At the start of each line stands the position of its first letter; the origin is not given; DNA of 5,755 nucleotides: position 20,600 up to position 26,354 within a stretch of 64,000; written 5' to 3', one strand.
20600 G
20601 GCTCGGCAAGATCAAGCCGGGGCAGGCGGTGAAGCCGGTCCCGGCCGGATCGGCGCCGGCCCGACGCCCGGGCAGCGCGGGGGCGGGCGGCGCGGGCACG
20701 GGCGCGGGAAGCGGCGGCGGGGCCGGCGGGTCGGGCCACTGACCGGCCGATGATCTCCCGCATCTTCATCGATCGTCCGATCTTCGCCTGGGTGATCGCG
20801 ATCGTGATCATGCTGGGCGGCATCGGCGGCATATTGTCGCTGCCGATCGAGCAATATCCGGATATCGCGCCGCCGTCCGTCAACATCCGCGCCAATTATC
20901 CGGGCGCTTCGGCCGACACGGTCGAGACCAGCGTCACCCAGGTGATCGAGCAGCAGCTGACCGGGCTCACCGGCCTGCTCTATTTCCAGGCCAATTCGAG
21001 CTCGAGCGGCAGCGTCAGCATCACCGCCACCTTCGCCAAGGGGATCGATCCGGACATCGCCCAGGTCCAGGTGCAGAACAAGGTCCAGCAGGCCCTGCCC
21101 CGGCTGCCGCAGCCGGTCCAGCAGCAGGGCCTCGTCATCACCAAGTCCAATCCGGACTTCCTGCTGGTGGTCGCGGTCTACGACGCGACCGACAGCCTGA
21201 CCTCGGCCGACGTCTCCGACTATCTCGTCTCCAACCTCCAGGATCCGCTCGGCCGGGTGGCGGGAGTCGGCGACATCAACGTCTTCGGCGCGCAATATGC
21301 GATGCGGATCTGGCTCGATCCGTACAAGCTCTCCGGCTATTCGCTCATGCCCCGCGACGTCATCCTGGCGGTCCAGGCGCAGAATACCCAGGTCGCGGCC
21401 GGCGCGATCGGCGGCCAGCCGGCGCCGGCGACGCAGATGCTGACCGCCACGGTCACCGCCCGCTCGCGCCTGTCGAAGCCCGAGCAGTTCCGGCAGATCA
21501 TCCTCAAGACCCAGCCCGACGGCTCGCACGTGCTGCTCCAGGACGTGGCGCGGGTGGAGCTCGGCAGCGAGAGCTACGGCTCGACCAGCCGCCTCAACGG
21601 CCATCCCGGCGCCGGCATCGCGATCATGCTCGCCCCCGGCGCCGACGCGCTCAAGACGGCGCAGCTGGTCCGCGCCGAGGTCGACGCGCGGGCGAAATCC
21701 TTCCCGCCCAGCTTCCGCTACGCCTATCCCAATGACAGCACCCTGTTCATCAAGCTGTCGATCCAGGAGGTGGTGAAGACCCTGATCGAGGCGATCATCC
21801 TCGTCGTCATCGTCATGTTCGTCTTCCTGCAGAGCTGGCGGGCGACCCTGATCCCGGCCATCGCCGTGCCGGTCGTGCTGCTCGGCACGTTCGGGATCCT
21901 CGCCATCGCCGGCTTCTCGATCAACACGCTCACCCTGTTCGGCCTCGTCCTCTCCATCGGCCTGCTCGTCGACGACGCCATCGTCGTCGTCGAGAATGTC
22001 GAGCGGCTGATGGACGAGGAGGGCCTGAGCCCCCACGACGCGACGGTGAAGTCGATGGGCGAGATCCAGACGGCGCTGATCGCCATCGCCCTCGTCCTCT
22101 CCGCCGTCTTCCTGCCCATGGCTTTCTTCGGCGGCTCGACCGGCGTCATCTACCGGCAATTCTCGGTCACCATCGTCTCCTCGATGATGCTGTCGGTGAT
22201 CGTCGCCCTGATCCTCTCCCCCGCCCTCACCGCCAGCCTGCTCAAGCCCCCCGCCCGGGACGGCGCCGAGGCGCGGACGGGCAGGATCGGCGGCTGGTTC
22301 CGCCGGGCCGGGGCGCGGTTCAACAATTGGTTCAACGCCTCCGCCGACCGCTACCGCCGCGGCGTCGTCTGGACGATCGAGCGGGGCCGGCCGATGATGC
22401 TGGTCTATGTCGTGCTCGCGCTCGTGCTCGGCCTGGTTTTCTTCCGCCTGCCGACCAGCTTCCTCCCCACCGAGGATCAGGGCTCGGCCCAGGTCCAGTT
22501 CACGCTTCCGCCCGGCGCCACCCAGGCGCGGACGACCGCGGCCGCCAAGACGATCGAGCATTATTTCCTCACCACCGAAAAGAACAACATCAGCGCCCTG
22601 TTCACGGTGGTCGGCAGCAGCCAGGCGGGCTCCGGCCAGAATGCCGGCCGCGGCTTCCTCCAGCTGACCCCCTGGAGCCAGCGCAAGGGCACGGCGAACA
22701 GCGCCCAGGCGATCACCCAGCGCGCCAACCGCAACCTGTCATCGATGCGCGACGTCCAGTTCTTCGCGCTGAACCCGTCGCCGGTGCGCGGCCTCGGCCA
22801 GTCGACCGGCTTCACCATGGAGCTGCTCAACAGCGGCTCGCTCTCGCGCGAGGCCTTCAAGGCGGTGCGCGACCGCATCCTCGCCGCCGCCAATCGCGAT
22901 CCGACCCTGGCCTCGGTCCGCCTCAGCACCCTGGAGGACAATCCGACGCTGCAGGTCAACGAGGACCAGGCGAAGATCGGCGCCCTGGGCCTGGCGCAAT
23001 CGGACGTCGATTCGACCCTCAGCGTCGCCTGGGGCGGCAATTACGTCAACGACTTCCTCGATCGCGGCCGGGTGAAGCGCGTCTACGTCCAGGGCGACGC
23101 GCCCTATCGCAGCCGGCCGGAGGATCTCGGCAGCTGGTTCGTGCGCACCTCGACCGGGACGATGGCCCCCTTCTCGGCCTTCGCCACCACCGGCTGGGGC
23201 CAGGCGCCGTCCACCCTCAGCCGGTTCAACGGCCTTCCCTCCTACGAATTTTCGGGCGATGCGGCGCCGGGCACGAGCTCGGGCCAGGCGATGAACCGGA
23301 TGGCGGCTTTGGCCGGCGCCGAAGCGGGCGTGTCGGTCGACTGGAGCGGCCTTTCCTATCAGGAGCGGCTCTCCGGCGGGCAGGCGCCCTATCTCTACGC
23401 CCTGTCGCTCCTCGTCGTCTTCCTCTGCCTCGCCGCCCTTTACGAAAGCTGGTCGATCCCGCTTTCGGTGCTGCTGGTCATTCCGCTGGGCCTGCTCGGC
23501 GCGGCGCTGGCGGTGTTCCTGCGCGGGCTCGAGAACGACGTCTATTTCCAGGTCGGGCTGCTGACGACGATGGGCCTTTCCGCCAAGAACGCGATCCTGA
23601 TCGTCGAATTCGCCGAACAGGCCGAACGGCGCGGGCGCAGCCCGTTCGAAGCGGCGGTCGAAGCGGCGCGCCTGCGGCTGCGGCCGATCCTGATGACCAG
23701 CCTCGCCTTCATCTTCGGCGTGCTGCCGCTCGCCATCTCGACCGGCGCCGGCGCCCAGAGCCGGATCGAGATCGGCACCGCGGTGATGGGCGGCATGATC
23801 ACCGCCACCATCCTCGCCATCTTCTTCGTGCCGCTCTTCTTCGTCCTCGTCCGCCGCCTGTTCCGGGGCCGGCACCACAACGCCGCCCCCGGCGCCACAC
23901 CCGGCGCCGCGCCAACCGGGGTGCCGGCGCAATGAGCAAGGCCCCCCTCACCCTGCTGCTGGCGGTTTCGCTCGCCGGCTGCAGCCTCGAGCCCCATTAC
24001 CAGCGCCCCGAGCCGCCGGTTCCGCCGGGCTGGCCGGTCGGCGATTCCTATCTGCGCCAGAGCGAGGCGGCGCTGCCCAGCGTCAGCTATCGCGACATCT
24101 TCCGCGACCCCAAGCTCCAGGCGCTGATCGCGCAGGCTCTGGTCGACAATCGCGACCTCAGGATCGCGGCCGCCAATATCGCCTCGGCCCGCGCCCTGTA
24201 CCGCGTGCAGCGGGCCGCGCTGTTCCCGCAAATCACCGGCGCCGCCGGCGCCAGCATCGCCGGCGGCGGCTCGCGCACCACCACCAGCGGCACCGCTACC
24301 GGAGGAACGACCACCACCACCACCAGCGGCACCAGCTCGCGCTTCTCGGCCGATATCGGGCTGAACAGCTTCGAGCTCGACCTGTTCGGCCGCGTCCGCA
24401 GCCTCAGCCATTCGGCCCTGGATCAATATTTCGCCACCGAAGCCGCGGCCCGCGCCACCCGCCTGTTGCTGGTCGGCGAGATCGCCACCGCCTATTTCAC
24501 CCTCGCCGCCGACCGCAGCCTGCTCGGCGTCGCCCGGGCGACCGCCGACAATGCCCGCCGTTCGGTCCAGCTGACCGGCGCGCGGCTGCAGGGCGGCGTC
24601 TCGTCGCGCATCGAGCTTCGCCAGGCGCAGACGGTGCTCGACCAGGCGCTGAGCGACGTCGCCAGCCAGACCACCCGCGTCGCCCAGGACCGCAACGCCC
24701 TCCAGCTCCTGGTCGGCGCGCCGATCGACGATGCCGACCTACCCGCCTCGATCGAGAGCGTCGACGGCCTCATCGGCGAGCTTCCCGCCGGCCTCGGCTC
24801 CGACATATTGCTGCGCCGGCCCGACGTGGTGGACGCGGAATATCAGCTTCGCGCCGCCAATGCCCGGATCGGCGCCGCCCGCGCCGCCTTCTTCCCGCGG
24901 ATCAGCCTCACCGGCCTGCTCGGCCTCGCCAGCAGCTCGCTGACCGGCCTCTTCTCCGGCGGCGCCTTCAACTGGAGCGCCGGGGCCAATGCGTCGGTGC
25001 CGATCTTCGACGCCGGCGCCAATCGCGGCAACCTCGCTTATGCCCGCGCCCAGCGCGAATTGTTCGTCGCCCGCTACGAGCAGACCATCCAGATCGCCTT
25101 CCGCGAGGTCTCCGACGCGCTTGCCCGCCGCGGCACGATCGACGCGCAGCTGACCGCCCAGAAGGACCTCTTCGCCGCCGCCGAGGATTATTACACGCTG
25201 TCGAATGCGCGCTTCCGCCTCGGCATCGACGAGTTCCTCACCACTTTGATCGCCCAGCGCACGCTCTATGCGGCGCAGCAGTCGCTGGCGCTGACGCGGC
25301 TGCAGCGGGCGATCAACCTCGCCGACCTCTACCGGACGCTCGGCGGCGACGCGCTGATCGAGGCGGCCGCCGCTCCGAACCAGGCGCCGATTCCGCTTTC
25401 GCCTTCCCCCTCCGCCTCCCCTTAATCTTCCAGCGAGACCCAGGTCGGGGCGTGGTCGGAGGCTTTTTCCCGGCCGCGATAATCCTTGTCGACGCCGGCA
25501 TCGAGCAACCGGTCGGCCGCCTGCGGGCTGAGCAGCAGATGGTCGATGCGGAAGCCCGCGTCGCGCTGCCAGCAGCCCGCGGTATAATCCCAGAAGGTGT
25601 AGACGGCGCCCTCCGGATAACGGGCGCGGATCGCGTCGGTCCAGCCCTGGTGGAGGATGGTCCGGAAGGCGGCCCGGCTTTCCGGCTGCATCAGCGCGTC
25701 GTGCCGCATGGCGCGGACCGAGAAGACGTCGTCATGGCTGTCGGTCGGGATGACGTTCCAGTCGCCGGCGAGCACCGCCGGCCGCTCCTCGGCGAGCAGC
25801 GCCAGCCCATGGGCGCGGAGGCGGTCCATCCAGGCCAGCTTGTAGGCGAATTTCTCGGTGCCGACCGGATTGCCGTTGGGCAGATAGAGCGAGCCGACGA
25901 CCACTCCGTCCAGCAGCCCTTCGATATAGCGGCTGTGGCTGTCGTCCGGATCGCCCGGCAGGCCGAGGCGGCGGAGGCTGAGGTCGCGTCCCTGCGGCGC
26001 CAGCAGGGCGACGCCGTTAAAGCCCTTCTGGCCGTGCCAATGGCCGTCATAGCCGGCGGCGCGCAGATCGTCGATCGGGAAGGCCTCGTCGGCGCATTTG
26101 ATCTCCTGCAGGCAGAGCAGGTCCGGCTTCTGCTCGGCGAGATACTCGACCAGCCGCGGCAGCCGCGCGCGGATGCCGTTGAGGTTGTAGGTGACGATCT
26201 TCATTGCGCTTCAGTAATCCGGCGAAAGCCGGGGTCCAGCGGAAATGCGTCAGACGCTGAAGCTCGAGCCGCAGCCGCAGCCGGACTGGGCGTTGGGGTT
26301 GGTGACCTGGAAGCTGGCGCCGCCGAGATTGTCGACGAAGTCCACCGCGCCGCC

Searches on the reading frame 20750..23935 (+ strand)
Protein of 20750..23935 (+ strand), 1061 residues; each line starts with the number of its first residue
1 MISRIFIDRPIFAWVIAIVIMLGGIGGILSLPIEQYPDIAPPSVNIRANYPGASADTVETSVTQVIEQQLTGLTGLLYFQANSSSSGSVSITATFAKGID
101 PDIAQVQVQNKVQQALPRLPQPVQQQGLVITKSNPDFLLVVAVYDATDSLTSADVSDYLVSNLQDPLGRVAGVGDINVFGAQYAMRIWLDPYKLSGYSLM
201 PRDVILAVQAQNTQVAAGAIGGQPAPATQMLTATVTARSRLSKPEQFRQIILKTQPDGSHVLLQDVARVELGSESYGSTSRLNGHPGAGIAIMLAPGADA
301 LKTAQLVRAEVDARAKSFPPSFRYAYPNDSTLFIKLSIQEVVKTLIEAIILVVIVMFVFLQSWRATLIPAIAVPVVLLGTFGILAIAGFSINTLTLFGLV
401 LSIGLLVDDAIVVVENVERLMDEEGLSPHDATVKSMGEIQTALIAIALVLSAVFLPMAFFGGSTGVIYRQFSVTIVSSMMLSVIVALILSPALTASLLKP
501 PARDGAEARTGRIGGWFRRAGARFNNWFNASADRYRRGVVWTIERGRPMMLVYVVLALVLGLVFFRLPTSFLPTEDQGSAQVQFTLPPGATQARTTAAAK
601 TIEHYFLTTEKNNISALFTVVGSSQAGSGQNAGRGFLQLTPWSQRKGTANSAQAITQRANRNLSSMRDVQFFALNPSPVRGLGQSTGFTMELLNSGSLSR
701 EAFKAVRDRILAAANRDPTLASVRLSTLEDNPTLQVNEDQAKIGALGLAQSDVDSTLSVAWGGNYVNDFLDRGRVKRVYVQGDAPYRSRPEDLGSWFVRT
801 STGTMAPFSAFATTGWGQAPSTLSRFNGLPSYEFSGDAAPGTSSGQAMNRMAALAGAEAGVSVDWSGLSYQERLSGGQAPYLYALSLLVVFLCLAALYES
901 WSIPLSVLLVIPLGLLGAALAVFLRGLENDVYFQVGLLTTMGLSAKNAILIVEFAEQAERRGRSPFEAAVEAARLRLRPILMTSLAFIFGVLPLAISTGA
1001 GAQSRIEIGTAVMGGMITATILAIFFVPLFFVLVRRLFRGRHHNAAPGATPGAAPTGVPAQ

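Call 34: search_protein_families(library=pfam, proteins=[window:20750-23935:+], max_evalue=0.0001)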
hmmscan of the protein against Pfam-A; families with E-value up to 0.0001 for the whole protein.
window:20750-23935:+ (1061 aa): 3 families
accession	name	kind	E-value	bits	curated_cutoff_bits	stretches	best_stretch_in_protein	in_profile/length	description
PF00873.25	ACR_tran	-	0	1176.3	28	1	2-1035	1-1021/1021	AcrB/AcrD/AcrF family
PF03176.21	MMPL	-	1.2e-08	34.8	20.5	0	342-527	146-329/333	MMPL family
PF02355.23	SecD_SecF_C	-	5.5e-05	23.1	20.5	0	883-1028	37-180/189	Protein export membrane protein SecD/SecF, C-terminal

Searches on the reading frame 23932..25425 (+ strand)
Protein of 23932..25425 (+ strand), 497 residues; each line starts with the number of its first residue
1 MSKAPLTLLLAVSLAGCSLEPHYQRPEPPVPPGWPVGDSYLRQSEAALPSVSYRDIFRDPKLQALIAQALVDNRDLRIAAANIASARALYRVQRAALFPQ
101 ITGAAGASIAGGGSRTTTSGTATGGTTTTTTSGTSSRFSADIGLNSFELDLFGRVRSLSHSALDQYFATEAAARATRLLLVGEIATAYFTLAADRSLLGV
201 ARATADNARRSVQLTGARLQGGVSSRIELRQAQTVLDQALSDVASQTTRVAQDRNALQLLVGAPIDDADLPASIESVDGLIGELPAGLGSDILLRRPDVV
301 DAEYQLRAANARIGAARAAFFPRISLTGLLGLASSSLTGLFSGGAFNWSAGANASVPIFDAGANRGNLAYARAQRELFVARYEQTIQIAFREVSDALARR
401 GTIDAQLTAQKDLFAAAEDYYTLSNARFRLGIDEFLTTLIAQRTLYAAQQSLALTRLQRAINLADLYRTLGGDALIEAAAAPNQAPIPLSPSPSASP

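Call 34: search_protein_families(library=pfam, proteins=[window:23932-25425:+], max_evalue=0.0001)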
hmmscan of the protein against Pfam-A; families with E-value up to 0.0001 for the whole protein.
window:23932-25425:+ (497 aa): 1 family
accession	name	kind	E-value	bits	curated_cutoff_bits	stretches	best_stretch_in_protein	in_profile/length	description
PF02321.23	OEP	-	2.3e-47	161.7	22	2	293-471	9-187/187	Outer membrane efflux protein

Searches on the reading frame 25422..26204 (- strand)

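Call 34: search_protein_families(library=pfam, proteins=[window:25422-26204:-], max_evalue=0.0001)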
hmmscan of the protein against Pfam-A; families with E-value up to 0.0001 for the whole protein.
window:25422-26204:- (260 aa): 1 family
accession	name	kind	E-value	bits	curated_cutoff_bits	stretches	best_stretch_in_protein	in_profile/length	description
PF03372.29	Exo_endo_phos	-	4.2e-25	89.2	24.5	1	4-251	1-225/225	Endonuclease/Exonuclease/phosphatase family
